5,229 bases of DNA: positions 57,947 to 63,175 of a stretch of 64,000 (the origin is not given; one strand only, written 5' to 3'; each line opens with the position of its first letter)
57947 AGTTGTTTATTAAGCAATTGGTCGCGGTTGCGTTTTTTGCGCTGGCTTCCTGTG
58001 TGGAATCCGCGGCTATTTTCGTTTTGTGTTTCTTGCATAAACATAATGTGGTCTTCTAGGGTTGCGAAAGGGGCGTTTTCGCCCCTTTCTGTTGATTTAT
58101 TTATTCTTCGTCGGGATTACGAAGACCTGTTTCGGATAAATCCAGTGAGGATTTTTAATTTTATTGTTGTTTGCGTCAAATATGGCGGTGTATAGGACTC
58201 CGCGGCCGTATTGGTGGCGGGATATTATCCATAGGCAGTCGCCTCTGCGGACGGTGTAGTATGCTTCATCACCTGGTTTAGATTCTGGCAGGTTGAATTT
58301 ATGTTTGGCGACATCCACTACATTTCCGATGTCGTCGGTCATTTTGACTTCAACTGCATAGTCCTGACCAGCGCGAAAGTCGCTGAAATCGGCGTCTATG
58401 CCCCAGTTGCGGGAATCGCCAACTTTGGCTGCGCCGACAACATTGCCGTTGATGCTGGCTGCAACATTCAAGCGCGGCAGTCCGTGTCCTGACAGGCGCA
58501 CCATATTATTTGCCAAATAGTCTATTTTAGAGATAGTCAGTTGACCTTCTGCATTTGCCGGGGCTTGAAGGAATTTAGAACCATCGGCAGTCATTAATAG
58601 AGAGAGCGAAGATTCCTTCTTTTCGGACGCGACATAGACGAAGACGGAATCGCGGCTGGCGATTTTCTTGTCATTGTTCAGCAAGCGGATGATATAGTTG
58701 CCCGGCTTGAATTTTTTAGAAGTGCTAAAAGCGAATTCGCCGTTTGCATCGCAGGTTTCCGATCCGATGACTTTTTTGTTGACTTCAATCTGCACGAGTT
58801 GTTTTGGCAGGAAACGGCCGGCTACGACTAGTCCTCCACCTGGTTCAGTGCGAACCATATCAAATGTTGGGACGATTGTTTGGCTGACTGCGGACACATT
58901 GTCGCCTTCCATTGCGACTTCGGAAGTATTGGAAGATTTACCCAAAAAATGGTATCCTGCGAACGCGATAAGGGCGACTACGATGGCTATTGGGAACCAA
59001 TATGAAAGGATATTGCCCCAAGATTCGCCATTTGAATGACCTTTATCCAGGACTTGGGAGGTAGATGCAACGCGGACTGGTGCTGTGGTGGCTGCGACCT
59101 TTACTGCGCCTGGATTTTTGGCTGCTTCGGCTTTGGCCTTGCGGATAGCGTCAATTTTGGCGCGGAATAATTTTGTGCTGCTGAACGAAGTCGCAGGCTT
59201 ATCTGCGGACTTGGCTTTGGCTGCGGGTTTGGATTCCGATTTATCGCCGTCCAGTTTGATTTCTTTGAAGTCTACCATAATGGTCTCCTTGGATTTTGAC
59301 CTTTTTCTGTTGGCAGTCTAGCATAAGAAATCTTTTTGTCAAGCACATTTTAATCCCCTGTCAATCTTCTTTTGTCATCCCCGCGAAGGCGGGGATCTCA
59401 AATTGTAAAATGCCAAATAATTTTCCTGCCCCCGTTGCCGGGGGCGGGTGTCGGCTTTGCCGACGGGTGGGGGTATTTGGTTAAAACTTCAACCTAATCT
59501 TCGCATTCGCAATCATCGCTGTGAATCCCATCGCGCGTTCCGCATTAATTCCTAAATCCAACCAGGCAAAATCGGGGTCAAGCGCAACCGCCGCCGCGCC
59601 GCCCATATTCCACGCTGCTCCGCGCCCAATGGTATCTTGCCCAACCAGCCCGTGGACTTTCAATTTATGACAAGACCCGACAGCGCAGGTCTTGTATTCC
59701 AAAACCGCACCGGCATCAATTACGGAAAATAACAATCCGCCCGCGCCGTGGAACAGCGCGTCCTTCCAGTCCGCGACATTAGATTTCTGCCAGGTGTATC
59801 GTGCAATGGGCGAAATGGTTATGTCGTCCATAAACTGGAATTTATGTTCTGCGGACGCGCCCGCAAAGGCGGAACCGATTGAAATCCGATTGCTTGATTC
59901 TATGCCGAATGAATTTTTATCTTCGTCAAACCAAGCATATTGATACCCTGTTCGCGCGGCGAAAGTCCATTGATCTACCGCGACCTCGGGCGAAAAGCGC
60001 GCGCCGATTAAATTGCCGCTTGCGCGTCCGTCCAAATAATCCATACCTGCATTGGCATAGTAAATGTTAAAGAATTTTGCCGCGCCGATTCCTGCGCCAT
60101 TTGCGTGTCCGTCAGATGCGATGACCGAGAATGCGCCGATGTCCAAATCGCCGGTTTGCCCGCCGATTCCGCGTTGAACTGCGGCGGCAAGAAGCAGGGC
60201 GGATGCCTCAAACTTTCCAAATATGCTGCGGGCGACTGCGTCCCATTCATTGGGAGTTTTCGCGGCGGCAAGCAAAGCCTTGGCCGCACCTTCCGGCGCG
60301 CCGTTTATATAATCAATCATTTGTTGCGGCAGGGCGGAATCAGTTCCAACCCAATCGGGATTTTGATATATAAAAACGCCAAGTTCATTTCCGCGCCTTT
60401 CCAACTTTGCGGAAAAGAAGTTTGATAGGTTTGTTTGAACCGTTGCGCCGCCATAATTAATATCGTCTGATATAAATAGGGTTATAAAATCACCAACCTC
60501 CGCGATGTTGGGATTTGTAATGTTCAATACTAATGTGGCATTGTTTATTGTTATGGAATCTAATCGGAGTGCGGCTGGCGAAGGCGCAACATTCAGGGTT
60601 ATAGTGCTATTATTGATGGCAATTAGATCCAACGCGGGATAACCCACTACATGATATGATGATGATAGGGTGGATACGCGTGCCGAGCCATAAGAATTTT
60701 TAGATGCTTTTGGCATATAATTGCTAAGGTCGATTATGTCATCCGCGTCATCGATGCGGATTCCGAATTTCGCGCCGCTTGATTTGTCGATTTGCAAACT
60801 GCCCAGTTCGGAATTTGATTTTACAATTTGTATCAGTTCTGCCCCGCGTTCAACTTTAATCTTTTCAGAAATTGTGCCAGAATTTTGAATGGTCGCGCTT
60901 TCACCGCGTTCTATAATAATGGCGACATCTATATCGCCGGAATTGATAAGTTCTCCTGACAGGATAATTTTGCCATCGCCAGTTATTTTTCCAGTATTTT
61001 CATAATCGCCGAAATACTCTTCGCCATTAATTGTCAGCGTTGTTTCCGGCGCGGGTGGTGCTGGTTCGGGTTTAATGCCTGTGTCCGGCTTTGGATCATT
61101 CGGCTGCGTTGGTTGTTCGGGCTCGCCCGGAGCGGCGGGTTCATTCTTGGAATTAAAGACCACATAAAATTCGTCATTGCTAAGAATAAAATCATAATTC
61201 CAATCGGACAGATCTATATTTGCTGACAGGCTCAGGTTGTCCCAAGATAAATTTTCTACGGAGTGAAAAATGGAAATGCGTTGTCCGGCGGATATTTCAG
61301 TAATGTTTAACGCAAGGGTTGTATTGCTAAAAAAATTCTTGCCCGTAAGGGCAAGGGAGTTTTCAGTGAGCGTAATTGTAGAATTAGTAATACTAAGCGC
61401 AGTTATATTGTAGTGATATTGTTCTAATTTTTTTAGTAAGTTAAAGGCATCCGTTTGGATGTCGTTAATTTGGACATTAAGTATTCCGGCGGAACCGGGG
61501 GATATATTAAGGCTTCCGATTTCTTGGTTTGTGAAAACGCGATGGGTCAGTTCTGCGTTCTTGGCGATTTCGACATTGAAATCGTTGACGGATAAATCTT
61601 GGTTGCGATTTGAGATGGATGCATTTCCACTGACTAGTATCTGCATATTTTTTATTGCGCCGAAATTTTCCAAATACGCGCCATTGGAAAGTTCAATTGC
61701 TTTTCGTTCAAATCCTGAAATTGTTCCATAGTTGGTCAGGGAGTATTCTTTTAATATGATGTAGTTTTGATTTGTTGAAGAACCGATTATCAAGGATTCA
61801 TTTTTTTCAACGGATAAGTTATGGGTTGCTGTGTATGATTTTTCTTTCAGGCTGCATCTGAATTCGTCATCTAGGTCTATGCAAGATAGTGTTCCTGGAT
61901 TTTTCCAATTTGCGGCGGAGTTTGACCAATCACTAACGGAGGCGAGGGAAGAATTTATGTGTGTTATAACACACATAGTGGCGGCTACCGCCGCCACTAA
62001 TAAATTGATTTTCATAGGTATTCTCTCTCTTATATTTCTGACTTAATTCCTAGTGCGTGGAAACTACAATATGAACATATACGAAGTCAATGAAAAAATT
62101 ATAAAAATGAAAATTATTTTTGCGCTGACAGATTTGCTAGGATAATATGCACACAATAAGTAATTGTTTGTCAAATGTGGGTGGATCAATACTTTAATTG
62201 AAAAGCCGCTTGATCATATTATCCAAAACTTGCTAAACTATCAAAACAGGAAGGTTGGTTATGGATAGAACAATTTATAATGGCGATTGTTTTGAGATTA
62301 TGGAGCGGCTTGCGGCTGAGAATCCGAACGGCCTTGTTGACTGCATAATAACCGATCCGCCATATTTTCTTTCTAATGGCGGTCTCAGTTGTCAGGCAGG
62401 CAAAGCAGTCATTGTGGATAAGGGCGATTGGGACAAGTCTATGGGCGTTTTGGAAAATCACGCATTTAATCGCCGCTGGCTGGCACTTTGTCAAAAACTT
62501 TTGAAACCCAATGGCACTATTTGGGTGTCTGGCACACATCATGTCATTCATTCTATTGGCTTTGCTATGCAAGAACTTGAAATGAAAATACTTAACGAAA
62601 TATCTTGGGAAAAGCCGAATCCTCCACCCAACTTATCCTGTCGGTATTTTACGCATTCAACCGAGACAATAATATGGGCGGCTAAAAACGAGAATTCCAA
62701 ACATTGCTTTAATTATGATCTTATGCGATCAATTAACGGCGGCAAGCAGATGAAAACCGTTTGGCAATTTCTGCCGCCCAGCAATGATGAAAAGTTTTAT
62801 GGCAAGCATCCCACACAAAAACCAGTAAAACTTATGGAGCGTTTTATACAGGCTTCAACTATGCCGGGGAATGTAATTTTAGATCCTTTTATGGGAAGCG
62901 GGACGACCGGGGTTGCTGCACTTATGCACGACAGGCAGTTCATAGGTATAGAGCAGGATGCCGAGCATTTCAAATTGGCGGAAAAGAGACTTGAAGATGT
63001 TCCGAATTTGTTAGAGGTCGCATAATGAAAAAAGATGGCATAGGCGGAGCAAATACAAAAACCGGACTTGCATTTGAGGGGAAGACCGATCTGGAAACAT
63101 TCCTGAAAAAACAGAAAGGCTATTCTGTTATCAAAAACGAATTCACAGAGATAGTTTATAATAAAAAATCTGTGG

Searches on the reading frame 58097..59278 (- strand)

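Call 87: search_protein_families(library=pfam, proteins=[window:58097-59278:-], max_evalue=0.0001)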
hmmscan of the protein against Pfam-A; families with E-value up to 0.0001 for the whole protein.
window:58097-59278:- (393 aa): 1 family
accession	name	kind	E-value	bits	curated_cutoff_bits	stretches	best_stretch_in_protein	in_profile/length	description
PF01476.26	LysM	-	1e-08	35.4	20.9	1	341-389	1-43/43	LysM domain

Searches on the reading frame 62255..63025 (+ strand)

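Call 87: search_protein_families(library=pfam, proteins=[window:62255-63025:+], max_evalue=0.0001)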
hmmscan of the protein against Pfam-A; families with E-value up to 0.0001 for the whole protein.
window:62255-63025:+ (256 aa): 1 family
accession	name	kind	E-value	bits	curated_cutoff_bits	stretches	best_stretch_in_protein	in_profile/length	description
PF01555.25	N6_N4_Mtase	-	1.1e-57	195.9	26.7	1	28-244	1-221/221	DNA methylase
